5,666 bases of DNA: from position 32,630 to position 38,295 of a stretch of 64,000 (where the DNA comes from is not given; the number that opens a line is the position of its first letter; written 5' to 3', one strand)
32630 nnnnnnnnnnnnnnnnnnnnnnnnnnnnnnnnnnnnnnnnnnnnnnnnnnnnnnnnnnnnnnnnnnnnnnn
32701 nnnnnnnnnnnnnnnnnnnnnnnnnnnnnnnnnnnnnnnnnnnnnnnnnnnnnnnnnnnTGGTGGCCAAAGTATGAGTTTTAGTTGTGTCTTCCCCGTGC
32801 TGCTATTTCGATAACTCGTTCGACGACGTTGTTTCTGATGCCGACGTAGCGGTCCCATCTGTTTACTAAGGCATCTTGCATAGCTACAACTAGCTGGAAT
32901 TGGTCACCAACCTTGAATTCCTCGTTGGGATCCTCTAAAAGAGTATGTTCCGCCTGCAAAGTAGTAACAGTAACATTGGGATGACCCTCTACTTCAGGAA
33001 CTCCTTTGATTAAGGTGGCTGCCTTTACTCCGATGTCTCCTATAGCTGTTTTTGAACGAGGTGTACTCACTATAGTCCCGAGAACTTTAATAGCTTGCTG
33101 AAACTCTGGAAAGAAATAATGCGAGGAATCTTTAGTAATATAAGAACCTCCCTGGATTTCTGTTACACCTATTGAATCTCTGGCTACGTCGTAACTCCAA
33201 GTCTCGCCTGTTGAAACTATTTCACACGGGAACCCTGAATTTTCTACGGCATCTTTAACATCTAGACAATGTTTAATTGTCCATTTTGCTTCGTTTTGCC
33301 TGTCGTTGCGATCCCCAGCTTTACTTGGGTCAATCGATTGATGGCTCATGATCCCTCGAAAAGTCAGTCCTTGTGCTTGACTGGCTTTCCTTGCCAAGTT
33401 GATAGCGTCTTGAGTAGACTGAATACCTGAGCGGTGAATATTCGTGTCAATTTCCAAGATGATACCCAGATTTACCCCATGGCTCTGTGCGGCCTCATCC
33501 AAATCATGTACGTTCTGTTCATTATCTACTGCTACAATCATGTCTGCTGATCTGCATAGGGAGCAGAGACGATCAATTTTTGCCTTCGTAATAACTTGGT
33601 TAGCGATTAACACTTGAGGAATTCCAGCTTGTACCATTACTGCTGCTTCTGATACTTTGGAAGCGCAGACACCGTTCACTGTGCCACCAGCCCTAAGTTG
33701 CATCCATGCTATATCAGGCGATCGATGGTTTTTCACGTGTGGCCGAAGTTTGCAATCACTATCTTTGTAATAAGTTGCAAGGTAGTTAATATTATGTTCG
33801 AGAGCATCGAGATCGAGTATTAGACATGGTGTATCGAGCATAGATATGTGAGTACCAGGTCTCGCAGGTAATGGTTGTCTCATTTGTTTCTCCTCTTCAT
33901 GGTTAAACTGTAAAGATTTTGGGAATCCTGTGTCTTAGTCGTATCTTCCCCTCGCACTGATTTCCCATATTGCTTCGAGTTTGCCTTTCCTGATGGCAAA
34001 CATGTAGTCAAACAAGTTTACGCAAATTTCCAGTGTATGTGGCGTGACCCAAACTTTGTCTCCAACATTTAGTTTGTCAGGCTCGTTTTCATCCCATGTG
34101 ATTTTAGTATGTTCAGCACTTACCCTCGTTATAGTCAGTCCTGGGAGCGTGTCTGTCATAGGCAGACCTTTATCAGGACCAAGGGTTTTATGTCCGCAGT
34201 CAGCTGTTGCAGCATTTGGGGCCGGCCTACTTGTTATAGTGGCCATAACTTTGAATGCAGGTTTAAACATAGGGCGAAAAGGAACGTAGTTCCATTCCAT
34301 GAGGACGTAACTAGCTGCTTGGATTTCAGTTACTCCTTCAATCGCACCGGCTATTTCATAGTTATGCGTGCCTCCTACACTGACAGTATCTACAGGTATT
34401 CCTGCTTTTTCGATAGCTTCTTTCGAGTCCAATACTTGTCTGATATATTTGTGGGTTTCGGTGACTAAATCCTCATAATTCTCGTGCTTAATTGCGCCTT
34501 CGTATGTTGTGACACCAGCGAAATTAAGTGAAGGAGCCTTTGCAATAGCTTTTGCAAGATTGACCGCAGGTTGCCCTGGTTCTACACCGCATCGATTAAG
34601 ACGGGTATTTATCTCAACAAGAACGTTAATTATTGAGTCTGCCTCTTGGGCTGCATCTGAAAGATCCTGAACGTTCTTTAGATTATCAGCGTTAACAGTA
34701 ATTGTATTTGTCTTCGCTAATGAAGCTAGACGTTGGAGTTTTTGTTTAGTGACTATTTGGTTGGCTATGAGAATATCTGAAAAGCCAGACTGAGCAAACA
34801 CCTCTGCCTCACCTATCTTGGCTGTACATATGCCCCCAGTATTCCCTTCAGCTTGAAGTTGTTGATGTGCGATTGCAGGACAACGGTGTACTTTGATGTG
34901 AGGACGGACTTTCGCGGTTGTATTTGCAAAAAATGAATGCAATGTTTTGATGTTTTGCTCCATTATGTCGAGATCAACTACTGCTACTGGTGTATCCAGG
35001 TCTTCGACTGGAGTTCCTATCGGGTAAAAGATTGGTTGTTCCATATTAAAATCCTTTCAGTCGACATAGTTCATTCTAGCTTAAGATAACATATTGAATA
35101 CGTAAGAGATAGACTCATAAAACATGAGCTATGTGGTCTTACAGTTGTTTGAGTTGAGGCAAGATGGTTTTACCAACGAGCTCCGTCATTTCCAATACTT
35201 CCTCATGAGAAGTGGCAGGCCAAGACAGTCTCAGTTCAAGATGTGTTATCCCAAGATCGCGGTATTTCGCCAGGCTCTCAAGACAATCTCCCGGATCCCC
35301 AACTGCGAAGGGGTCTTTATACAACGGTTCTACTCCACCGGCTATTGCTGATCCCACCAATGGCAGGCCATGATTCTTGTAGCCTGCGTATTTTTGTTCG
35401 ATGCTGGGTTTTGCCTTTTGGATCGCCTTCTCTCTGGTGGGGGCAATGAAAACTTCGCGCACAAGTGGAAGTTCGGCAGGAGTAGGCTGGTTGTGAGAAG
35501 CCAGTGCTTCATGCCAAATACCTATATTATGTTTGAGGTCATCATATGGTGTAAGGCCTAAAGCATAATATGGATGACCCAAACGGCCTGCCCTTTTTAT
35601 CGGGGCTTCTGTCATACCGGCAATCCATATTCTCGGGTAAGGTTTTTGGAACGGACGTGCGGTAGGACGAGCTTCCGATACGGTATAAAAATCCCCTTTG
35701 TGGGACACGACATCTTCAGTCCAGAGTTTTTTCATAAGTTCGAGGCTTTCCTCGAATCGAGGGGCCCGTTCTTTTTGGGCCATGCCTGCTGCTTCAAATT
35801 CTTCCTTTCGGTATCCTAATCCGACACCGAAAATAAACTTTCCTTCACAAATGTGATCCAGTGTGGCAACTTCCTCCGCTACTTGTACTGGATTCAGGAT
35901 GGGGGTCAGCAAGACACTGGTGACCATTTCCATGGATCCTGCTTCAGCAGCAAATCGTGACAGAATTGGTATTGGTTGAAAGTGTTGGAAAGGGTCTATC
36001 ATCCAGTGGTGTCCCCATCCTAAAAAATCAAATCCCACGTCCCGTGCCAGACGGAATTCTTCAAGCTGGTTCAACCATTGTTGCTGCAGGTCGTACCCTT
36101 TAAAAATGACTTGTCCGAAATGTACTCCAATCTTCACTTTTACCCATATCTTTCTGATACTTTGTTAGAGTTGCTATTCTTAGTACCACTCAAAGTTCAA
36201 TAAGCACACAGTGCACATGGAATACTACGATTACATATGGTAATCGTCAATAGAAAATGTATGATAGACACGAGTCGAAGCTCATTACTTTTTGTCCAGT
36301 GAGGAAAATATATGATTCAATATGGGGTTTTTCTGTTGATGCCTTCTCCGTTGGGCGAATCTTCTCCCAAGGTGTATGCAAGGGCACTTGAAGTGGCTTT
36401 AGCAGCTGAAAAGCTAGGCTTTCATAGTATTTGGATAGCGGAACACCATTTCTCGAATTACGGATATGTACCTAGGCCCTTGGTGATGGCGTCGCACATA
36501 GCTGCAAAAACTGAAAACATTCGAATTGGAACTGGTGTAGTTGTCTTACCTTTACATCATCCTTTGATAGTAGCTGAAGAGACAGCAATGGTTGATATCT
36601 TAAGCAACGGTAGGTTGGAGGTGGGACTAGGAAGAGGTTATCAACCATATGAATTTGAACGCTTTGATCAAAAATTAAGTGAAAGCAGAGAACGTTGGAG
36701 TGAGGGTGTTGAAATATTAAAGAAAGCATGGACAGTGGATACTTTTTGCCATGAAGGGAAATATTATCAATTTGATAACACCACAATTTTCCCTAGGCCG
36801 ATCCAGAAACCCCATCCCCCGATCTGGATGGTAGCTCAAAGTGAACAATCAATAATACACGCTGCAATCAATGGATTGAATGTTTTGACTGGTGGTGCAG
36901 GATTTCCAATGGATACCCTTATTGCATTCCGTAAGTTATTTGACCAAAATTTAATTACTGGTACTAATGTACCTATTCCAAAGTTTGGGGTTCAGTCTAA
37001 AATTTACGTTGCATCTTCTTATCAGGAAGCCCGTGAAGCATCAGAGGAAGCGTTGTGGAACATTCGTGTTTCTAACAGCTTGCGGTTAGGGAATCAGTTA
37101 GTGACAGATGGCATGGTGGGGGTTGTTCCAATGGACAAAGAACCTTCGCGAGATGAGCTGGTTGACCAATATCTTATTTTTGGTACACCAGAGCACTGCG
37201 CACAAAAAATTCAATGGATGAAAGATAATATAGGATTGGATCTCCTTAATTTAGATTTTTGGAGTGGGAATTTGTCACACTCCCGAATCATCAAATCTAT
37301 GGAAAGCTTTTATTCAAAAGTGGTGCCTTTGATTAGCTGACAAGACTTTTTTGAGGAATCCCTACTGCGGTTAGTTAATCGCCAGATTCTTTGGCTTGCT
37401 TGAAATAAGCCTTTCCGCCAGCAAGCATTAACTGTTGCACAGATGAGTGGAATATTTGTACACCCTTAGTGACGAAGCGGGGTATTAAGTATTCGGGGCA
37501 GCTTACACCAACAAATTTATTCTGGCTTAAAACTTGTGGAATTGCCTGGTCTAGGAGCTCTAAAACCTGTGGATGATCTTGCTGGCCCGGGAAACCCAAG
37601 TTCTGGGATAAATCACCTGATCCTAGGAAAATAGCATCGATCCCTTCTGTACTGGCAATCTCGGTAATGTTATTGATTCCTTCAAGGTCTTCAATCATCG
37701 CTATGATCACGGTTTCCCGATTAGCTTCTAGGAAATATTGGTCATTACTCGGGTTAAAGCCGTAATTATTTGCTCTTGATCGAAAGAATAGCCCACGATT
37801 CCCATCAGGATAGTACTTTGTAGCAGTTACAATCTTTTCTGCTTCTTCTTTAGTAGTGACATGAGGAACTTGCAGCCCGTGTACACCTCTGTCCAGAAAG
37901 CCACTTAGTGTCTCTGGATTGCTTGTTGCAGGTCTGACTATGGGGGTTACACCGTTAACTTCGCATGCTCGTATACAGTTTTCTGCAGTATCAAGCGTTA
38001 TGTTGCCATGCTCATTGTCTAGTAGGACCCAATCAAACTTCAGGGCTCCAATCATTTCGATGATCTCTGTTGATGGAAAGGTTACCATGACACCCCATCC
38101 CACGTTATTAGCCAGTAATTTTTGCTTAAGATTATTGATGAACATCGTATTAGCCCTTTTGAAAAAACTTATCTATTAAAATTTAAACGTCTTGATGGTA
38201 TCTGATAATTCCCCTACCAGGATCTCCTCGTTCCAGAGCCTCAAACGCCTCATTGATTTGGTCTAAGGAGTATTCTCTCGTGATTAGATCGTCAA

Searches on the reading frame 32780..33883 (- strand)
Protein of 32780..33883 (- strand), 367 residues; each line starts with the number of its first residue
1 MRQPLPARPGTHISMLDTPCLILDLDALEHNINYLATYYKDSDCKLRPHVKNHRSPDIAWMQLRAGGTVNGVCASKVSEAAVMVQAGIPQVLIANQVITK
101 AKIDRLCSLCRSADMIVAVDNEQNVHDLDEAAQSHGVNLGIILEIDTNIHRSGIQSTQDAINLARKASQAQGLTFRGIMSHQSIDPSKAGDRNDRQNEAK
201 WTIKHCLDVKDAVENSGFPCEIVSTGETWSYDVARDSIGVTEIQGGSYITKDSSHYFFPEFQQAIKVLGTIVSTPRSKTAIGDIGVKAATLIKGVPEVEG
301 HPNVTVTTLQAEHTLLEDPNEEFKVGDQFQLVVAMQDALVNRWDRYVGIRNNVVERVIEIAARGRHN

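Call 6: search_protein_families(library=pfam, proteins=[window:32780-33883:-])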
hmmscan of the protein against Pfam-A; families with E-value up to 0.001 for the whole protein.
window:32780-33883:- (367 aa): 2 families
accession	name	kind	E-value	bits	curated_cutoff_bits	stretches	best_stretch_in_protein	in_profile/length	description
PF01168.26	Ala_racemase_N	-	7.4e-27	94.9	24.1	1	24-229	2-197/220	Alanine racemase, N-terminal domain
PF14031.13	D-ser_dehydrat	-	2.6e-09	38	22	1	264-348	1-96/97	Putative serine dehydratase domain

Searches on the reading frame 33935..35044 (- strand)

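Call 6: search_protein_families(library=pfam, proteins=[window:33935-35044:-])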
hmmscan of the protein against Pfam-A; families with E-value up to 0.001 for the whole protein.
window:33935-35044:- (369 aa): 2 families
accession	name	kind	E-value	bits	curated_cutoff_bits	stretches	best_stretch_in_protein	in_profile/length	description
PF01168.26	Ala_racemase_N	-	3.1e-23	83.1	24.1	1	23-229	1-199/220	Alanine racemase, N-terminal domain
PF14031.13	D-ser_dehydrat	-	2e-14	54.4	22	1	263-350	1-96/97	Putative serine dehydratase domain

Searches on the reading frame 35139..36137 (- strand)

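Call 6: search_protein_families(library=pfam, proteins=[window:35139-36137:-])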
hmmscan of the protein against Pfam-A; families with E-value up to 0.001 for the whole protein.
window:35139-36137:- (332 aa): 1 family
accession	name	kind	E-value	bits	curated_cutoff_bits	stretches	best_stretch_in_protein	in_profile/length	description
PF00296.26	Bac_luciferase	-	3.1e-47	161.9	27.9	1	1-299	1-314/314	Luciferase-like monooxygenase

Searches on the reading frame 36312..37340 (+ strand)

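Call 6: search_protein_families(library=pfam, proteins=[window:36312-37340:+])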
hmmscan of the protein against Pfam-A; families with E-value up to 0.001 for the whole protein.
window:36312-37340:+ (342 aa): 1 family
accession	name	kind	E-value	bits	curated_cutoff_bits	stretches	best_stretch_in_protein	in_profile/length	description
PF00296.26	Bac_luciferase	-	6e-63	213.5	27.9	1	3-302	2-306/314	Luciferase-like monooxygenase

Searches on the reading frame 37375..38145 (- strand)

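Call 6: search_protein_families(library=pfam, proteins=[window:37375-38145:-])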
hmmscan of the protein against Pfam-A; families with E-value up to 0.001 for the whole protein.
window:37375-38145:- (256 aa): 1 family
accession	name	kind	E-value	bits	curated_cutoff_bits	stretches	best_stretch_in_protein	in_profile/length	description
PF03328.21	HpcH_HpaI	-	2.2e-31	109.3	25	1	26-218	11-189/221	HpcH/HpaI aldolase/citrate lyase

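Call 29: search_protein_families(library=ncbifam, proteins=[window:37375-38145:-], max_evalue=0.01)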
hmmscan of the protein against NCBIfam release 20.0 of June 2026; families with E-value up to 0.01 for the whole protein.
window:37375-38145:- (256 aa): 5 families
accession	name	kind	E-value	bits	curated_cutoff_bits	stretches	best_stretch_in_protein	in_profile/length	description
TIGR02311.1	HpaI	equivalog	7.7e-47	159.8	368.8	1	4-244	1-240/249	4-hydroxy-2-oxoheptanedioate aldolase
NF007849.0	PRK10558.1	equivalog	9.9e-44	149.7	393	1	2-217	6-218/256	2-dehydro-3-deoxyglucarate aldolase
TIGR03239.1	GarL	equivalog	9.7e-42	143.2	406.75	1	4-217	1-211/249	2-dehydro-3-deoxyglucarate aldolase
NF007521.0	PRK10128.1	equivalog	1.4e-30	106.8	441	1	3-213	6-214/267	2-keto-3-deoxy-L-rhamnonate aldolase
NF038242.1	RipC_Ccl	equivalog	0.00077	19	375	1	137-185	106-155/268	itaconate degradation C-C-lyase RipC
